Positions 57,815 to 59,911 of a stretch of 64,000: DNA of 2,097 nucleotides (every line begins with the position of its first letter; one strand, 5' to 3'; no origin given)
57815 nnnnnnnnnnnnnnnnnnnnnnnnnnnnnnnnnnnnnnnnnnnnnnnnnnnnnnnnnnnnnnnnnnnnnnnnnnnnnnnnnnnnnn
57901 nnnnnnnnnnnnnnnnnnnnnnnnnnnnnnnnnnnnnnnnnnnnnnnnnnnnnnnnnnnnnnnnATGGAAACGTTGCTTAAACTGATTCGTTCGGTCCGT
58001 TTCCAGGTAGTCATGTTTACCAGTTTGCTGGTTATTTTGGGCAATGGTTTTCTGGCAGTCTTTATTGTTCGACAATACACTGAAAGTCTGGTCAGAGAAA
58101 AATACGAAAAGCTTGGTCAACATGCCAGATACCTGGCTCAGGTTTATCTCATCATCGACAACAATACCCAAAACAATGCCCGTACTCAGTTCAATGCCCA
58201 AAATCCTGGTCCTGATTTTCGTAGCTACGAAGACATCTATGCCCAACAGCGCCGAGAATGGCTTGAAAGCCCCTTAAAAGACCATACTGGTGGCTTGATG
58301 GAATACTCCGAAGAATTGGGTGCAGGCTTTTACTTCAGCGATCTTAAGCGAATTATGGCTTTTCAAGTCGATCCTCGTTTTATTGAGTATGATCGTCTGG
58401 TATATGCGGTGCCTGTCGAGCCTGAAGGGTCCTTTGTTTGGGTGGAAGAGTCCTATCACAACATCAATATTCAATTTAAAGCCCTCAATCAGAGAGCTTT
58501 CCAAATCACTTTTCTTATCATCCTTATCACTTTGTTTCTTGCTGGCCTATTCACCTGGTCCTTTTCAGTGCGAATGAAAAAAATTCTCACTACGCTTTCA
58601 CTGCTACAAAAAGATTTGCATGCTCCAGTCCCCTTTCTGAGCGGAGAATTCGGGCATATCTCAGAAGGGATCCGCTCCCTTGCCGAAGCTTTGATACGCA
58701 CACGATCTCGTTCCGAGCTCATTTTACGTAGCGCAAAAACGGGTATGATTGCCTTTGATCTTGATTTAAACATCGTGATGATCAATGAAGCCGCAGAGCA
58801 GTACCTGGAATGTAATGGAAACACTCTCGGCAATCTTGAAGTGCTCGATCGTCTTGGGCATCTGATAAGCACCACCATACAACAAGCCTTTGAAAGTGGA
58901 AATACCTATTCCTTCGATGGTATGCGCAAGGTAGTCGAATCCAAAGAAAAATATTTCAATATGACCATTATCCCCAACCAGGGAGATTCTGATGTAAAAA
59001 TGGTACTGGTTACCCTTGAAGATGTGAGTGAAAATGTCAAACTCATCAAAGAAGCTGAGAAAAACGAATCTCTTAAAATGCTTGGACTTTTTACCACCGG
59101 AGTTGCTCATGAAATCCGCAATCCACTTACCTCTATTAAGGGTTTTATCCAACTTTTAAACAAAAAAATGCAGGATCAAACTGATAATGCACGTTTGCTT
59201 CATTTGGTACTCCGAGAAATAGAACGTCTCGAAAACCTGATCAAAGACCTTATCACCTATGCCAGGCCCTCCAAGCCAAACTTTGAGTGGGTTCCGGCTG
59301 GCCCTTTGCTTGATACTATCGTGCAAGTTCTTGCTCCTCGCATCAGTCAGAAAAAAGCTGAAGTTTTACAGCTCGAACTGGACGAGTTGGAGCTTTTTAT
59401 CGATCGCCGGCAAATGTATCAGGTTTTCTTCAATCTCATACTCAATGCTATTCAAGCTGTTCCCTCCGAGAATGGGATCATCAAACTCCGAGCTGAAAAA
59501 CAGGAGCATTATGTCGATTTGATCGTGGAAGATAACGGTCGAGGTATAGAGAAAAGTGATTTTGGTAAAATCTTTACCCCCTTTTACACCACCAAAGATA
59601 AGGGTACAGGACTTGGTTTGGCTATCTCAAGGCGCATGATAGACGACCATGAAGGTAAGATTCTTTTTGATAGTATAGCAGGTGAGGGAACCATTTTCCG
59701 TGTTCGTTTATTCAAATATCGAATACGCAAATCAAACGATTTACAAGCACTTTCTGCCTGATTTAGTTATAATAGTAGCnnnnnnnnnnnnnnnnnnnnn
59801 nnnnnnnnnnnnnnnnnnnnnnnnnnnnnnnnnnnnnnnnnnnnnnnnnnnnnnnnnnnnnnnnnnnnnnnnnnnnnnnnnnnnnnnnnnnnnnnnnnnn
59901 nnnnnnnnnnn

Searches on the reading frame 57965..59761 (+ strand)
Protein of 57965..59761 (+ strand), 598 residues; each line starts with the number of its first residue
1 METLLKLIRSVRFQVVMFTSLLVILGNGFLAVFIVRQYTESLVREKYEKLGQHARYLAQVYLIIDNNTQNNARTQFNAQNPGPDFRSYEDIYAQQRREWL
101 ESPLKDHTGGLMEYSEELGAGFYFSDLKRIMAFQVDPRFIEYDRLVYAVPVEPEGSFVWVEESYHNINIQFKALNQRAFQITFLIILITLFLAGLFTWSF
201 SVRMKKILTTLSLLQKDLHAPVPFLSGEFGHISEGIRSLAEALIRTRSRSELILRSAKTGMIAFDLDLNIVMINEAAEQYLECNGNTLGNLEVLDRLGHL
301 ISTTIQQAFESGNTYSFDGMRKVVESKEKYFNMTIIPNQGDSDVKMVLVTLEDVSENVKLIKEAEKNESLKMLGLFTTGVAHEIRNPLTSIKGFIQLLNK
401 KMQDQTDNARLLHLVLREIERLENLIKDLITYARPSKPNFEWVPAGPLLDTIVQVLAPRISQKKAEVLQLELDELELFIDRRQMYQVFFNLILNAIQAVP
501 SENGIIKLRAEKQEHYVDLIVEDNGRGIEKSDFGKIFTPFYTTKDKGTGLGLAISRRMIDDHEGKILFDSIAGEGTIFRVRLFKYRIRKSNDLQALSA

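Call 3: search_protein_families(library=pfam, proteins=[window:57965-59761:+], max_evalue=0.1)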
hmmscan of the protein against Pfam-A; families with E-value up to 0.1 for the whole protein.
window:57965-59761:+ (598 aa): 8 families
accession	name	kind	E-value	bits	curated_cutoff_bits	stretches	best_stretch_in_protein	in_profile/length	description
PF02518.31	HATPase_c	-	2e-23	83.4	26.4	1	480-582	2-107/111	Histidine kinase-, DNA gyrase B-, and HSP90-like ATPase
PF00512.31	HisKA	-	1.8e-16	60.3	26.9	1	373-435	2-63/66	His Kinase A (phospho-acceptor) domain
PF14501.12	HATPase_c_5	-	4e-05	23.9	22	1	483-569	5-89/102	GHKL domain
PF00989.32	PAS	-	0.0021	18.5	22.6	1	251-354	4-113/113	PAS fold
PF13188.13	PAS_8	-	0.0048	17.2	21.8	1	249-298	2-51/65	PAS domain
PF13589.12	HATPase_c_3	-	0.0088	16.5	25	1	487-542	6-59/137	Histidine kinase-, DNA gyrase B-, and HSP90-like ATPase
PF08448.16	PAS_4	-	0.011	16.4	23.1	1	259-357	6-108/110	PAS fold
PF13581.12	HATPase_c_2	-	0.014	15.8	27.4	1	502-563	52-113/127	Histidine kinase-like ATPase domain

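Call 4: search_protein_families(library=ncbifam, proteins=[window:57965-59761:+], max_evalue=0.1)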
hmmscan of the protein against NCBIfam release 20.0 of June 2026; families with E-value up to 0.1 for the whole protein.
window:57965-59761:+ (598 aa): 84 families (the best 25 are shown)
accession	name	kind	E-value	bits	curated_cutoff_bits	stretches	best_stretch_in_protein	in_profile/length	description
NF008468.0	PRK11360.1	equivalog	8.8e-99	331.5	646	1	157-582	177-606/616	two-component system sensor histidine kinase AtoS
NF046044.1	PnpS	equivalog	1.9e-53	181.9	400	1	228-582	35-389/390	two-component system histidine kinase PnpS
NF007688.0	PRK10364.1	equivalog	2.1e-51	175.1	479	1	359-585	226-452/460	two-component system sensor histidine kinase ZraS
NF033092.0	HK_WalK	equivalog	4.6e-44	151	725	1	225-582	235-592/594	cell wall metabolism sensor histidine kinase WalK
TIGR02966.1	phoR_proteo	equivalog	5.9e-42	143.9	334.2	1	249-582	7-333/333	phosphate regulon sensor histidine kinase PhoR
NF053867.1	SprKinKinDBac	equivalog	3.5e-38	131.3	775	1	361-582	272-495/500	sporulation kinase KinD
NF010411.0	PRK13837.1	equivalog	2.2e-35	121.9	647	1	355-582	432-673/828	two-component system VirA-like sensor kinase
NF047497.1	HK_LIC_12097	equivalog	5.6e-34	117.4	500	1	321-581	98-363/367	LIC_12097 family sensor histidine kinase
NF008293.1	PRK11073.1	equivalog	5.8e-34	117.9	240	1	246-580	5-343/349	nitrogen regulation protein NR(II)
NF008312.0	PRK11100.1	equivalog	8.5e-31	107.3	356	1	377-582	260-472/477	two-component system sensor histidine kinase CreC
NF041735.1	hist_kin_RppB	equivalog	1.5e-30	106.4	400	1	371-582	214-437/438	two-component system sensor histidine kinase RppB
NF052574.1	HisKinEspCMyxo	equivalog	5.2e-28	97.7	1200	1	341-582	385-635/785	serine histidine kinase EspC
NF038348.1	T2SS_HK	subfamily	1.4e-27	96.3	450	1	417-582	406-571/574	histidine kinase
NF033091.0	HK_VanS_ACDEFG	equivalog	1.5e-27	96.4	400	1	377-582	78-292/293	vancomycin resistance histidine kinase VanS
NF041947.1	LuxQ_Vibrio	equivalog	6e-27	93.9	1200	1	227-584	328-696/843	quorum-sensing autoinducer 2 sensor kinase/phosphatase LuxQ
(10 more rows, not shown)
